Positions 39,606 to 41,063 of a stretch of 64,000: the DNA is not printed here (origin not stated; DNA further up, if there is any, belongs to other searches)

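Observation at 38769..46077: Orphan seven-gene enzyme operon (KAS III-like, SDR, MBL-fold, F390-synthetase-like adenylating enzyme, ATP-grasp, GNAT-like?, Rieske oxygenase): possible small-molecule biosynthetic cluster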

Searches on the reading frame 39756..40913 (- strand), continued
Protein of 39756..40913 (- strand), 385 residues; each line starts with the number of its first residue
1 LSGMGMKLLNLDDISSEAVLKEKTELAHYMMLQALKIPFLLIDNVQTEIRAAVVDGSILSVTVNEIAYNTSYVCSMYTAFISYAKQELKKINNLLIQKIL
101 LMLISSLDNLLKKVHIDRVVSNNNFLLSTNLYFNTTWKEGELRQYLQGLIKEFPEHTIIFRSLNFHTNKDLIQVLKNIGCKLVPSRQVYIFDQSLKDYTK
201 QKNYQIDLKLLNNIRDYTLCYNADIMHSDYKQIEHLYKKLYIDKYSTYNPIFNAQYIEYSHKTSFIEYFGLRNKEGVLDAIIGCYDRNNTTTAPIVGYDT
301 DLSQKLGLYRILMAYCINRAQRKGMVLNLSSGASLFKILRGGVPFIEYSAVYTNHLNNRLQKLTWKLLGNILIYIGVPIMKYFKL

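Call 76: find_encoding_contigs(protein=P0133, flank=10000, max_places=1)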
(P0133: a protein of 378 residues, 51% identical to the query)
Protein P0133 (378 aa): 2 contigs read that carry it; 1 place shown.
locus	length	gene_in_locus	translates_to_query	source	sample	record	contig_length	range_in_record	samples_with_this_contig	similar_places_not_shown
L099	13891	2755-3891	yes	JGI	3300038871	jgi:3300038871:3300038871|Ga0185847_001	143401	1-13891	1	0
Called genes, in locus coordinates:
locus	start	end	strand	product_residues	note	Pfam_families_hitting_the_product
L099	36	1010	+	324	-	-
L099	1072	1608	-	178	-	-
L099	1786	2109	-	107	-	PF05534:HicB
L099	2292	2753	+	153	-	-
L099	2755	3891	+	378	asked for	-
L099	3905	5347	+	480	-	PF00772:DnaB, PF03796:DnaB_C, PF13481:AAA_25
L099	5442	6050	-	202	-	-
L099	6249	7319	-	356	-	PF00425:Chorismate_bind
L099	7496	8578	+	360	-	-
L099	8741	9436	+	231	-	PF01113:DapB_N, PF05173:DapB_C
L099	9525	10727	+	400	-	PF07690:MFS_1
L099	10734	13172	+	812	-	-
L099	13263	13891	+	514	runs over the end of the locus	-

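Call 82: search_protein_families(library=padloc, proteins=[window:39756-40913:-], max_evalue=0.001)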
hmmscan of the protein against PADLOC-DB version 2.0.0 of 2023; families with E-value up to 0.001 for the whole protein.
window:39756-40913:- (385 aa): 0 families

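Call 84: find_related_loci(query=A2, collection=viral_contigs, flank=10000)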
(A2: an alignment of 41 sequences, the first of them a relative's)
Query A2 (380 aa) in viral_contigs; peptide patterns used: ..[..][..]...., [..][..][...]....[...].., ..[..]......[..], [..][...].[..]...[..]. (x = any residue, [..] = any of these).
55 stretches matched a pattern, but none encodes a relative of the query by tblastn (E <= 1e-3).
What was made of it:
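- On Anti-phage defence systems (PADLOC): No relatives were found in IMG/VR contigs (call 84).
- Tried and rejected: There were no PADLOC hits (call 82) and no relatives in viral contigs (call 84).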

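Call 85: find_related_loci(query=P0125, collection=metagenome_contigs, flank=10000)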
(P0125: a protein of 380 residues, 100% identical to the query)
Query P0125 (380 aa) in metagenome_contigs; peptide patterns used: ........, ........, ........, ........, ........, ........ (x = any residue, [..] = any of these).
308 stretches matched a pattern, but none encodes a relative of the query by tblastn (E <= 1e-3).
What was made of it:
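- Tried and rejected: A scan with the single GNAT protein found nothing (call 85).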

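Call 87: find_related_loci(query=A3, collection=metagenome_contigs, flank=10000)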
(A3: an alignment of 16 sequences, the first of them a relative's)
Query A3 (380 aa) in metagenome_contigs; peptide patterns used: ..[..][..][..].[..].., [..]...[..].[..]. (x = any residue, [..] = any of these).
388 stretches matched a pattern; 22 encode a relative of the query (tblastn E <= 1e-3); 22 distinct loci.
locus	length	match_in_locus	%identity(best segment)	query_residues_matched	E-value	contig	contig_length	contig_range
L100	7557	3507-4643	61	1-380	4e-150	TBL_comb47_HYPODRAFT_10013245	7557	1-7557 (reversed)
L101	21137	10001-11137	54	1-380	2e-126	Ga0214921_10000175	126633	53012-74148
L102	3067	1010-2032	39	36-380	2e-79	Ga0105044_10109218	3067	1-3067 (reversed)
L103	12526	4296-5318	37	36-380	1e-74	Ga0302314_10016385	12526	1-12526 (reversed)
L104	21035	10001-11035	40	33-380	6e-74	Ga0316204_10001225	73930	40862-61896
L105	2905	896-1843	41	36-354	1e-73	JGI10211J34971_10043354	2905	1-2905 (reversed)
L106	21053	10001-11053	37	24-380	3e-66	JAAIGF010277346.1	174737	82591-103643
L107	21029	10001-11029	39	35-380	4e-61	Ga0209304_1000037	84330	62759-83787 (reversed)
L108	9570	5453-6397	34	36-351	3e-58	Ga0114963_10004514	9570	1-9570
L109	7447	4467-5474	34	37-376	6e-57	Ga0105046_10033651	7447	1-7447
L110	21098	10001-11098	33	4-375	5e-56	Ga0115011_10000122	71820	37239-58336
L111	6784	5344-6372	35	37-380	6e-55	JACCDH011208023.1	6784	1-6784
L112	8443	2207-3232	32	36-380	2e-54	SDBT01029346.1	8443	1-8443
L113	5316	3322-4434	30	2-376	7e-52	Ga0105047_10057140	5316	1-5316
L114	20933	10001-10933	33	37-360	1e-50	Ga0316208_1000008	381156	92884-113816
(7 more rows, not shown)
